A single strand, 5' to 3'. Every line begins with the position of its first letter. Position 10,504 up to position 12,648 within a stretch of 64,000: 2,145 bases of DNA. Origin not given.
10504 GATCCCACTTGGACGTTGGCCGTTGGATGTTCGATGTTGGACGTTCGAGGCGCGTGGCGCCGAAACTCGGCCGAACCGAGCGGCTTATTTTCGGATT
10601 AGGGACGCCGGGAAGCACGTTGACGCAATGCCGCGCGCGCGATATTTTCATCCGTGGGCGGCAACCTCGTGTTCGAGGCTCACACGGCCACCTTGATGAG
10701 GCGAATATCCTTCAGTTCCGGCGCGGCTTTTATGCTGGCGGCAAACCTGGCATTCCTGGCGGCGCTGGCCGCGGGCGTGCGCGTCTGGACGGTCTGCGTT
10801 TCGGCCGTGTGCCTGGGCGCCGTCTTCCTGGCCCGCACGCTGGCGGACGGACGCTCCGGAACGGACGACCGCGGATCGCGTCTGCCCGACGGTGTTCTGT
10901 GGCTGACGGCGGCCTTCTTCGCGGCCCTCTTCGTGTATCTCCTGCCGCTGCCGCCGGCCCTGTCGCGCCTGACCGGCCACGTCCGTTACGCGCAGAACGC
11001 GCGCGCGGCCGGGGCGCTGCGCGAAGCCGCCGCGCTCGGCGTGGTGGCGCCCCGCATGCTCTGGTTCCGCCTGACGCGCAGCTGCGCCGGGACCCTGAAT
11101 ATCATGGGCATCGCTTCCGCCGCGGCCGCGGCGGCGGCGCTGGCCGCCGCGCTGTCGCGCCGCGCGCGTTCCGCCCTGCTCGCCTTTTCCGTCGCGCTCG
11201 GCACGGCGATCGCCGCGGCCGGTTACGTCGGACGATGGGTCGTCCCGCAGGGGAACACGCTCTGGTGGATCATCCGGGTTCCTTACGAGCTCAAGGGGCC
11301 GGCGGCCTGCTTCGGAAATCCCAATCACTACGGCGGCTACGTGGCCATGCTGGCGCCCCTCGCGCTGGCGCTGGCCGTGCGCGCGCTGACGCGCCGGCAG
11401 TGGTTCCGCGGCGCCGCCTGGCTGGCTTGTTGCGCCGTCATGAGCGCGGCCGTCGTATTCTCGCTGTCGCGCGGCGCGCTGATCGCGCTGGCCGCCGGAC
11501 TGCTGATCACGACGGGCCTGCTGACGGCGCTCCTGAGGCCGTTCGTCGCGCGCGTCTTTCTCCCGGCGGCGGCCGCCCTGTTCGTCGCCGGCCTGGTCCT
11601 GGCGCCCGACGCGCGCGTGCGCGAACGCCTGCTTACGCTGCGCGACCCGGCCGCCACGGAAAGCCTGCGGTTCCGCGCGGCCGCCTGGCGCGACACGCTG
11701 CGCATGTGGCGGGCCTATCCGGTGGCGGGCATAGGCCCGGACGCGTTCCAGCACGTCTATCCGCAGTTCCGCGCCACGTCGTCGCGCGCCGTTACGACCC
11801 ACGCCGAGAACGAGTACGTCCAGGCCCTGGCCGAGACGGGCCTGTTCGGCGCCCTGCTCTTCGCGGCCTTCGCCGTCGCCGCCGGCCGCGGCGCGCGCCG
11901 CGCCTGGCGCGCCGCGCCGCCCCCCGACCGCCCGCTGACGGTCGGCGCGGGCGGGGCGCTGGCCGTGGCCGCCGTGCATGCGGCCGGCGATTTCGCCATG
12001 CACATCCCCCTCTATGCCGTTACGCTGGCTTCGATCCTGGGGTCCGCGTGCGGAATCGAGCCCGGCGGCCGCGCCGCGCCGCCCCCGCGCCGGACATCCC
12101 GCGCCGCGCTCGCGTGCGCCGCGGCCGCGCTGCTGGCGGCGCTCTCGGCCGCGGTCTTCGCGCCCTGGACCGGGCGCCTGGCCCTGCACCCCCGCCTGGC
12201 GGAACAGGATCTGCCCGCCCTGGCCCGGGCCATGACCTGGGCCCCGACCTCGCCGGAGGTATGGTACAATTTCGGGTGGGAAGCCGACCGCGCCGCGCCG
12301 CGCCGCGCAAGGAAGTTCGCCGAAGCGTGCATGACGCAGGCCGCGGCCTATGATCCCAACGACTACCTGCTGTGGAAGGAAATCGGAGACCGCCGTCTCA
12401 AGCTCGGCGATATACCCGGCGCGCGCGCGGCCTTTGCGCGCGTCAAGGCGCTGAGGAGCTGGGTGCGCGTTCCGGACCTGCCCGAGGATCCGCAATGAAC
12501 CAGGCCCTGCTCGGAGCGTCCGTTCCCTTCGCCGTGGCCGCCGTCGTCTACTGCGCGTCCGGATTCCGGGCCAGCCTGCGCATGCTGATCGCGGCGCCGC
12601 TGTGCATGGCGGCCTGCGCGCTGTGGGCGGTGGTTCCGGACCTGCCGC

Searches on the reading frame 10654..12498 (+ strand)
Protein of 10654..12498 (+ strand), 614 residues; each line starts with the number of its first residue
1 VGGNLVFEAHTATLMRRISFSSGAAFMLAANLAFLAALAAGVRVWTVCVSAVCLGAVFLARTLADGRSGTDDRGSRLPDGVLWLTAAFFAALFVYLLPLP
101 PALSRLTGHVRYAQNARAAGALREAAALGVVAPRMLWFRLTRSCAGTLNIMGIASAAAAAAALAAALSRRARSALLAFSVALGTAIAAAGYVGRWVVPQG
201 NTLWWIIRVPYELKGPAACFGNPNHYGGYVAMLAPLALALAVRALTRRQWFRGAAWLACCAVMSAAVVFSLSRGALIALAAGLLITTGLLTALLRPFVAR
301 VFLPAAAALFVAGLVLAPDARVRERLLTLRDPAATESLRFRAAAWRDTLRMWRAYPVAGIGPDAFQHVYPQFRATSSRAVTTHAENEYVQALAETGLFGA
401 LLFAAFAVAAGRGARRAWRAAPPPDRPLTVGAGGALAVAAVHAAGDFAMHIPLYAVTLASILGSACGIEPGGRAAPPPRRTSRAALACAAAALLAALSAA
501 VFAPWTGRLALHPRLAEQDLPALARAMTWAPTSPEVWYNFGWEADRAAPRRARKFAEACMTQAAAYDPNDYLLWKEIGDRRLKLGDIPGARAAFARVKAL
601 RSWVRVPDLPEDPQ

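Call 91: search_protein_families(library=pfam, proteins=[window:10654-12498:+], max_evalue=0.00001)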
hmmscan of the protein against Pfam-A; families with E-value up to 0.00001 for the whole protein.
window:10654-12498:+ (614 aa): 1 family
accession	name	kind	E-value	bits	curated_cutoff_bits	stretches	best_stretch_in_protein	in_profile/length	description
PF04932.20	Wzy_C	-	4.7e-21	75.6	31.7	1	259-404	2-149/149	O-Antigen ligase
